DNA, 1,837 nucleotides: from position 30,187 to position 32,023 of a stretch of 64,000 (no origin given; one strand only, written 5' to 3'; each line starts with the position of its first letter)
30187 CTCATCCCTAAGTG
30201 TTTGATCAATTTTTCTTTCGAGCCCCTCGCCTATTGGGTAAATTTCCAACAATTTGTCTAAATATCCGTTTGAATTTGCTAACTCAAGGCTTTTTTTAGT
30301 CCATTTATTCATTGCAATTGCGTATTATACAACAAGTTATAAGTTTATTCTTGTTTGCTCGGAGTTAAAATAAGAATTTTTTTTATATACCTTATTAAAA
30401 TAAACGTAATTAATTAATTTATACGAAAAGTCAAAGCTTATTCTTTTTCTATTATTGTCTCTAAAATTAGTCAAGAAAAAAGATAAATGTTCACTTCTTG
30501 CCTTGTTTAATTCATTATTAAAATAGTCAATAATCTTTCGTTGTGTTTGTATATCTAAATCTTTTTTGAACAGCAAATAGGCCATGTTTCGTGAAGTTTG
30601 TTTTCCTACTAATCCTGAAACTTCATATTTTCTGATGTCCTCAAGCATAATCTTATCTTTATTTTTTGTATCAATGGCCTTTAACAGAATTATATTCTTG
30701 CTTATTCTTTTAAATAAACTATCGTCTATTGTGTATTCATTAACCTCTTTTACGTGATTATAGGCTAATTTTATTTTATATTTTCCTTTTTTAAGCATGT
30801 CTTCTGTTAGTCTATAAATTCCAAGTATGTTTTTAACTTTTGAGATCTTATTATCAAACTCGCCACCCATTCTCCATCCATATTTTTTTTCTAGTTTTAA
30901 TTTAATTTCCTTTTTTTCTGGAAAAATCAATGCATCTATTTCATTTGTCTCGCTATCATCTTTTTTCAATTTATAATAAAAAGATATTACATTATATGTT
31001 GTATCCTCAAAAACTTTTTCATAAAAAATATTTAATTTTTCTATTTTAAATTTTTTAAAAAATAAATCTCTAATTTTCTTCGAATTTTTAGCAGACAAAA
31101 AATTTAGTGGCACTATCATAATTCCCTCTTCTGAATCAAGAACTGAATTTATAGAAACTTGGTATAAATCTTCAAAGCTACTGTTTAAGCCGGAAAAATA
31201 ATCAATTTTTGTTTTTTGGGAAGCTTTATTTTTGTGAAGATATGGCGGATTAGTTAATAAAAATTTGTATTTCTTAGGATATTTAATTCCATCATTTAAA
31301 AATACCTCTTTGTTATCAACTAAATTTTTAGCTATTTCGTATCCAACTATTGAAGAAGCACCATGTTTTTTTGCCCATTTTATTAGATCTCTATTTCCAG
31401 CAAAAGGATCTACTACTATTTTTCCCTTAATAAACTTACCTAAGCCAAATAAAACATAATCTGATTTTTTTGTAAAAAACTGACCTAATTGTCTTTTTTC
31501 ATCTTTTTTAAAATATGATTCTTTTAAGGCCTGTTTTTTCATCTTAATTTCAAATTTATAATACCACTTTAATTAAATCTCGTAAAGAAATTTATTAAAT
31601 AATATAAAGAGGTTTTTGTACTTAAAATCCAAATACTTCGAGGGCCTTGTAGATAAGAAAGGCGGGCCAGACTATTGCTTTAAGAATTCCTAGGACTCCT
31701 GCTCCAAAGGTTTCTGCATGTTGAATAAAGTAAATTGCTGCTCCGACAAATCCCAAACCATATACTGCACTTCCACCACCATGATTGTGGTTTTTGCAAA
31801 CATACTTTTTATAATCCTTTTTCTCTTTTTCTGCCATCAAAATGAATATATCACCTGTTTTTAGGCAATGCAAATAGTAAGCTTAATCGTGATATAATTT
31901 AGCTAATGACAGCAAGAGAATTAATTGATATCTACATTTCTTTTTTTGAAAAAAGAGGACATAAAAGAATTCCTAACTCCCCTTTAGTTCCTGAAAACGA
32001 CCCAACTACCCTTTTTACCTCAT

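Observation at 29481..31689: R-M gene pair bracketed by ~68-bp direct repeats that duplicate the 3' end of a host gene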

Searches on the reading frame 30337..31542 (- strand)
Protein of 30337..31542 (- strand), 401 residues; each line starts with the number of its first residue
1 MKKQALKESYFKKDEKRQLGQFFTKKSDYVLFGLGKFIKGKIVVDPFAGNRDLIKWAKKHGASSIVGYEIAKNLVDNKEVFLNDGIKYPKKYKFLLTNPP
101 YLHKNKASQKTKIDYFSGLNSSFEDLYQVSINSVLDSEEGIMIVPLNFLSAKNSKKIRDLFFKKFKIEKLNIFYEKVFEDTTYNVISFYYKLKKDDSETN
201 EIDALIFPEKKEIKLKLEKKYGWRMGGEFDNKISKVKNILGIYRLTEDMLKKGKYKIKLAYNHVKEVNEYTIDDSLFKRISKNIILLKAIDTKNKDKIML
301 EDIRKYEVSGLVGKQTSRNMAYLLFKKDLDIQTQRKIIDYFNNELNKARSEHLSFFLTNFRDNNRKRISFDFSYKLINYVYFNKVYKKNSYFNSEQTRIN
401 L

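Call 4: search_protein_families(library=pfam, proteins=[window:30337-31542:-], max_evalue=0.01)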
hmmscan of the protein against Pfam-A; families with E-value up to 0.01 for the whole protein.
window:30337-31542:- (401 aa): 0 families

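Call 28: search_solved_structures(query=window:30337-31542:-, max_evalue=1)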
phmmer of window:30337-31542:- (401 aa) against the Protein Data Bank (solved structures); distinct sequences matched with E-value up to 1: 0.

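Call 30: search_protein_families(library=pfam, proteins=[window:30337-31542:-], max_evalue=10)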
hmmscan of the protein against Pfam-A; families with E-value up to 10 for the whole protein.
window:30337-31542:- (401 aa): 2 families
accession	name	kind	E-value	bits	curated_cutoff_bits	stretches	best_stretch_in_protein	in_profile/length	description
PF14682.11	SPOB_ab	-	0.066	13.6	27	1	332-398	39-103/112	Sporulation initiation phospho-transferase B, C-terminal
PF24322.2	Tle3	-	0.17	11.8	27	1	179-240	63-124/321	T6SS Tle3 phospholipase effector domain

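Call 31: search_protein_families(library=padloc, proteins=[window:30337-31542:-], max_evalue=0.01)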
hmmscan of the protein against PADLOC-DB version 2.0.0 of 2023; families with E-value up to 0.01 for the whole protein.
window:30337-31542:- (401 aa): 1 family
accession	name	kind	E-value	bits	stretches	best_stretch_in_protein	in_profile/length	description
PDLC02528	PglX|PglXI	-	0.00016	17.6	1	90-189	471-574/1125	PglX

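Call 38: predict_structure(protein=window:30337-31542:-)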
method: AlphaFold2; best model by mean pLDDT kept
length: 401 residues; sequences in the alignment: 1
mean_pLDDT: 34.0   pTM: 0.25
mean pLDDT of the five models: 34.0, 29.4, 29.4, 27.2, 26.4
residues with pLDDT >= 90: 0; 70-90: 0; 50-70: 14; < 50: 387
segments of 3 or more residues with pLDDT < 50: 1-54, 59-157, 164-332, 343-401
pLDDT, mean of each block of 10 residues (from residue 1): 28 37 32 35 37 47 37 38 27 29 24 26 36 39 42 47 47 32 37 41 32 25 23 25 30 30 25 30 27 34 41 34 44 50 45 33 27 28 31 31 25
secondary structure, 60 per line:
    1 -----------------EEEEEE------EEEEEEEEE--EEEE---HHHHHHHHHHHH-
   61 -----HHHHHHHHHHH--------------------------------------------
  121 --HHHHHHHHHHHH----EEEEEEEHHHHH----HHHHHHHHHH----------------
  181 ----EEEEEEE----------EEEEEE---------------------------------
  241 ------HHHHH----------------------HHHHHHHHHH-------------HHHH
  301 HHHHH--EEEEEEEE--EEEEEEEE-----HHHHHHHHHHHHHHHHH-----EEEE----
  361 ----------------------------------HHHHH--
elements in order: E18-23 E30-38 E41-44 H48-59 H66-76 H123-134 E139-145 H146-150 H155-164 E185-191 E202-207 H247-251 H274-283 H297-305 E308-315 E318-325 H331-347 E353-356 H395-399

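Call 46: search_protein_representatives(protein=window:30337-31542:-)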
Query: 401 residues. Proteins with E-value up to 0.001 (for the whole library): 688; up to 1e-10: 409; up to 1e-30: 119. The best 150 are listed.
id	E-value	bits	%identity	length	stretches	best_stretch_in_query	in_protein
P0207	4.5e-114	398.1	53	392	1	15-386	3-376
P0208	4.9e-103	361.8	52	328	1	66-391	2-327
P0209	6.5e-81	289.0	47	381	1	18-383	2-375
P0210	3.2e-80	286.7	48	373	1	14-382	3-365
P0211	8.1e-78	278.8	45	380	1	15-382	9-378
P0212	3.8e-76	273.3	57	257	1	31-283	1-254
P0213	1.8e-74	267.8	40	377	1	15-381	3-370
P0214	1.5e-73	264.7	42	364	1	16-384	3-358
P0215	3.1e-73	263.7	44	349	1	15-378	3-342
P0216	2.9e-71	257.2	42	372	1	16-384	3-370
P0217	2.1e-68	247.8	44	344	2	16-250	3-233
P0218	2.3e-68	247.7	38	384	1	15-383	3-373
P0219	6.8e-68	246.1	41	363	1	15-380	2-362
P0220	5.0e-65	236.7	64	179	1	89-265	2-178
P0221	9.3e-62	225.9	53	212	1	14-222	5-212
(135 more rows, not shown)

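Call 48: search_solved_structures(query=A3, max_evalue=1, show_alignments=1)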
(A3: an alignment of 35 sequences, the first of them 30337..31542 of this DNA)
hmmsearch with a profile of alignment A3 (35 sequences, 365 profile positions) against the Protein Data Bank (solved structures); distinct sequences matched with E-value up to 1: 40.
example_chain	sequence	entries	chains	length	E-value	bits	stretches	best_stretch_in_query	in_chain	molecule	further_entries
8cxz_A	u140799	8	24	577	3.7e-08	36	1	48-327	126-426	Site-specific DNA-methyltransferase (adenine-specific)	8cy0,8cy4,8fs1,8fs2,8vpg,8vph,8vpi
7lni_A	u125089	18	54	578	3.8e-08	36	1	48-327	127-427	Site-specific DNA-methyltransferase (adenine-specific)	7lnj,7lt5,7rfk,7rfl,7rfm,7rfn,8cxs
2okc_A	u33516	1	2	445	0.0011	21.3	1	3-156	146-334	Type I restriction enzyme StySJI M protein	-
3ldu_A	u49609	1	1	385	0.0075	18.6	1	40-105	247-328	Putative methylase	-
3khk_A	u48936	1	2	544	0.0086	18.4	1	5-94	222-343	Type I restriction-modification system methylation subunit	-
2ibs_A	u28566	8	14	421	0.01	18.1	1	23-181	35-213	Modification methylase TaqI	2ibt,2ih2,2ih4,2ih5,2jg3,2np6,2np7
1g38_A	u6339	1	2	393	0.011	18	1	23-181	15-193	MODIFICATION METHYLASE TAQI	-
1aqj_A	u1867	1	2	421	0.013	17.8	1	23-181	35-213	ADENINE-N6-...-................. TAQI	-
1aqi_A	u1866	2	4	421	0.013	17.8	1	23-181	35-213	ADENINE-N6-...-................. TAQI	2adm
7eew_A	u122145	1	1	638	0.033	16.5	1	35-154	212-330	Type I restriction-modification system methyltransferase subunit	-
8gu3_A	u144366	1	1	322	0.17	14.1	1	48-100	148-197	U6 small nuclear RNA (adenine-(43)-N(6))-methyltransferase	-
6gfk_A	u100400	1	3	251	0.18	14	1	43-93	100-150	U6 small nuclear RNA (adenine-(43)-N(6))-methyltransferase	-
2h00_A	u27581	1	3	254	0.18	14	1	43-93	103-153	methyltransferase 10 domain containing protein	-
6gfn_A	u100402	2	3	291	0.22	13.7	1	43-93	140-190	U6 small nuclear RNA (adenine-(43)-N(6))-methyltransferase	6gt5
4gss_A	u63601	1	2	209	0.22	13.7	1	308-338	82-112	GLUTATHIONE S-TRANSFERASE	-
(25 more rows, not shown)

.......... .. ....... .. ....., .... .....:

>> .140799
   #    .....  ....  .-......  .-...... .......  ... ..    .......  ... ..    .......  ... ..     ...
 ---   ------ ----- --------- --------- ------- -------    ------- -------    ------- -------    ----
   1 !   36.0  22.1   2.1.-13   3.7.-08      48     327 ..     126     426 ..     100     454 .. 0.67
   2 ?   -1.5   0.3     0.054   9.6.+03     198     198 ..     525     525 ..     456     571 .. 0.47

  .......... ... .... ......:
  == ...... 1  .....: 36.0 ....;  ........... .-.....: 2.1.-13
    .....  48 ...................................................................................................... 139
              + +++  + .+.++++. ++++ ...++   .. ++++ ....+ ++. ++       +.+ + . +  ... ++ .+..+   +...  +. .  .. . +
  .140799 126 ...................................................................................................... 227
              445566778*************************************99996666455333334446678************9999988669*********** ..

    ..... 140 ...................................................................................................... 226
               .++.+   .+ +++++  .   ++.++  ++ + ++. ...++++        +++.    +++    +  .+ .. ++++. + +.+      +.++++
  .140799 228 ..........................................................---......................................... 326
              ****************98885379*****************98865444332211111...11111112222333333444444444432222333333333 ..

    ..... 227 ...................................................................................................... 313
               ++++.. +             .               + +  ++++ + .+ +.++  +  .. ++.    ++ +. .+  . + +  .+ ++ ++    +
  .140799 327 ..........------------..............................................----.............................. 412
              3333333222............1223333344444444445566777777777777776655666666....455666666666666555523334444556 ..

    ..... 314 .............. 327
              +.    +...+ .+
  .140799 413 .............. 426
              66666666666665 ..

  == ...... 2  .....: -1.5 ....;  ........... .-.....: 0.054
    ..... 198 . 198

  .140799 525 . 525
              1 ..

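Call 49: search_protein_families(library=pfam, alignment_id=A3, max_evalue=0.01)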
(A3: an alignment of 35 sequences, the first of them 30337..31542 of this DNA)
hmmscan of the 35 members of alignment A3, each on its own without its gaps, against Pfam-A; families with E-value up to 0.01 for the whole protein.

A. member 1, window:30337-31542:- (401 aa): 0 families

B. families by the number of members that match (of 35 scanned): 6 families
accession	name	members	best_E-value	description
PF07669.17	Eco57I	23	5.5e-09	Eco57I restriction-modification methylase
PF02384.22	N6_Mtase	10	6.3e-10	N-6 DNA Methylase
PF01555.25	N6_N4_Mtase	2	0.0016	DNA methylase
PF13489.12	Methyltransf_23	1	0.0028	Methyltransferase domain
PF02086.21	MethyltransfD12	1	0.0035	D12 class N6 adenine-specific DNA methyltransferase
PF01170.24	UPF0020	1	0.0075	RMKL-like, methyltransferase domain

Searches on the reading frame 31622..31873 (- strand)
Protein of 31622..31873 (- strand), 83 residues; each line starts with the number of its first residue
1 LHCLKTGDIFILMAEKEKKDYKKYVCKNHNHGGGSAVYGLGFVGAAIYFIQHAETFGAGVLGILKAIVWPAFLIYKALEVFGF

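Call 4: search_protein_families(library=pfam, proteins=[window:31622-31873:-], max_evalue=0.01)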
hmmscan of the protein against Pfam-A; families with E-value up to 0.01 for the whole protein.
window:31622-31873:- (83 aa): 0 families

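Call 7: find_encoding_contigs(protein=window:31625-31837:-, flank=8000, max_places=10)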
Protein seq(71 aa) (71 aa): no gene with exactly this product is on record in the collection.

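Call 13: find_homologous_proteins(query=window:31625-31837:-, max_evalue=0.001)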
Query seq(71 aa) (71 aa): 839 proteins with E <= 0.001 among 840 candidates; the best 120 are listed.
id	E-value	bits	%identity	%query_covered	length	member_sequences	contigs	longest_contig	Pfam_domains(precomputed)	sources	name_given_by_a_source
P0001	2.0e-40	154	100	100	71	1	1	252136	-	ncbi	-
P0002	4.8e-31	124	78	82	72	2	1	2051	-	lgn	-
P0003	1.4e-30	122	83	100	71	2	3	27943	-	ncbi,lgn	-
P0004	4.1e-21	92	84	72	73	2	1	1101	-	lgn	-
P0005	1.3e-20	91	66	99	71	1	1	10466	-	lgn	-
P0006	1.6e-20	90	70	80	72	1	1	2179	-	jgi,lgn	jgi:hypothetical protein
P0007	1.8e-20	90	68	89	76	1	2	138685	-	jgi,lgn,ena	jgi:hypothetical protein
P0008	2.4e-20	90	60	97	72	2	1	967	-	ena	-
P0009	5.7e-20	89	66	92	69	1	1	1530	-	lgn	-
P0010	6.9e-20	88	81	52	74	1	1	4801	-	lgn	-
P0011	1.0e-19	88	75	79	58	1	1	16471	-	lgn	-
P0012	1.2e-19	88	59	96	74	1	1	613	-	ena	-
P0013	1.3e-19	88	66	94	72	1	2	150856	-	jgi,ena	jgi:hypothetical protein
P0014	2.0e-19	87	73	77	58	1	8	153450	-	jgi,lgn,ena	-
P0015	2.5e-19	87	82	63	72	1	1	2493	-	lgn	-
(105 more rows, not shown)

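Call 14: find_encoding_contigs(protein=P0003, flank=10000, max_places=6)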
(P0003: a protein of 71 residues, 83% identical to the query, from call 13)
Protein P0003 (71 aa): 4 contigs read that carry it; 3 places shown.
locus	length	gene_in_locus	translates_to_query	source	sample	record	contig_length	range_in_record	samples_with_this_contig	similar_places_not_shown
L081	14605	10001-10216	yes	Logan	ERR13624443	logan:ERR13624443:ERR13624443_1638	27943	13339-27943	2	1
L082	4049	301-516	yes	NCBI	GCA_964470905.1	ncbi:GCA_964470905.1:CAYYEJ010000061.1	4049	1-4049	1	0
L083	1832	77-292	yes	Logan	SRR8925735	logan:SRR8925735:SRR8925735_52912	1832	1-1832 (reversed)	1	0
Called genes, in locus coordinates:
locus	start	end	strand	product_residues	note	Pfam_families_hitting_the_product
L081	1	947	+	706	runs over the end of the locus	PF17854:FtsK_alpha, PF01580:FtsK_SpoIIIE, PF09397:FtsK_gamma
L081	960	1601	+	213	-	PF12844:HTH_19 (weak), PF13413:HTH_25, PF09136:Glucodextran_B (weak)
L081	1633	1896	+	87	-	-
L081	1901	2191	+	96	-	-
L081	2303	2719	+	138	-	-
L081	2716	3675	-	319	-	PF02618:YceG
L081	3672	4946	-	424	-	PF02885:Glycos_trans_3N, PF00591:Glycos_transf_3, PF07831:PYNP_C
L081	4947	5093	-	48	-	-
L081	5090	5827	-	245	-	PF04203:Sortase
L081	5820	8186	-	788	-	PF04865:Baseplate_J (faint)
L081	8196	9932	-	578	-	PF01411:tRNA-synt_2c, PF07973:tRNA_SAD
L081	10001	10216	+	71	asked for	-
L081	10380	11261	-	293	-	-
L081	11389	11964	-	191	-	-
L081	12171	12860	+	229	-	PF01177:Asp_Glu_race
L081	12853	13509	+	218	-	PF12705:PDDEXK_1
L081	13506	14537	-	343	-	-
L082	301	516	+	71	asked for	-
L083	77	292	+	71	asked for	-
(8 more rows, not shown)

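Call 15: find_encoding_contigs(protein=P0002, flank=10000, max_places=6)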
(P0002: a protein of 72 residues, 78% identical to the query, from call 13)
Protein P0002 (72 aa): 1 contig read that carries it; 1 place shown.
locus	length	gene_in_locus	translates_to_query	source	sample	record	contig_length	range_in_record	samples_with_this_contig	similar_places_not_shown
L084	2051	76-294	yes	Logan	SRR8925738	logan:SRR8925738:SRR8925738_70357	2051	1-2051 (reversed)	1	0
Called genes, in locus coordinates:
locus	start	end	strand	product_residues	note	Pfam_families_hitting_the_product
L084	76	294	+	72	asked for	-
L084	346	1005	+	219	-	PF12705:PDDEXK_1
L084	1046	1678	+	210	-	-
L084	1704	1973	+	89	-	PF11950:DUF3467 (weak)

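Call 30: search_protein_families(library=pfam, proteins=[L081:10380-11261:-, L081:11389-11964:-], max_evalue=10)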
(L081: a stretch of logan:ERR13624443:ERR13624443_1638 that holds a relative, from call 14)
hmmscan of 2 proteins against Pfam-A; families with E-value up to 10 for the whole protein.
L081:10380-11261:- (293 aa): 0 families

L081:11389-11964:- (191 aa): 1 family
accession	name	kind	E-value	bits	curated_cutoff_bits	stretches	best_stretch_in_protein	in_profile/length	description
PF12840.13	HTH_20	-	0.13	12.7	27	1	56-73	33-49/51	Helix-turn-helix domain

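Call 31: search_protein_families(library=padloc, proteins=[L081:10380-11261:-, L081:11389-11964:-], max_evalue=0.01)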
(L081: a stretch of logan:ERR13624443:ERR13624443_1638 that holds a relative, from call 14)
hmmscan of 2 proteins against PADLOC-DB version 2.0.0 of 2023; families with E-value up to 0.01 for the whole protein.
L081:10380-11261:- (293 aa): 0 families

L081:11389-11964:- (191 aa): 0 families

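Call 37: find_encoding_contigs(protein=P0004, flank=5000, max_places=4)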
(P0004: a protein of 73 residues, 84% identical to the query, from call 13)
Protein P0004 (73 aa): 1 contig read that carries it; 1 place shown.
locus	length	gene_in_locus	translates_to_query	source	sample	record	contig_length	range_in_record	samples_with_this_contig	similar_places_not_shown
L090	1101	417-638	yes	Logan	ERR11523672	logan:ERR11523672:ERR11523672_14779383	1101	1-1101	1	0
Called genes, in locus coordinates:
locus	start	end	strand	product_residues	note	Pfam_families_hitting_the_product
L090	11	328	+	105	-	PF01909:NTP_transf_2, PF18765:Polbeta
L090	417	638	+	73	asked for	-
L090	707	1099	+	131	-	?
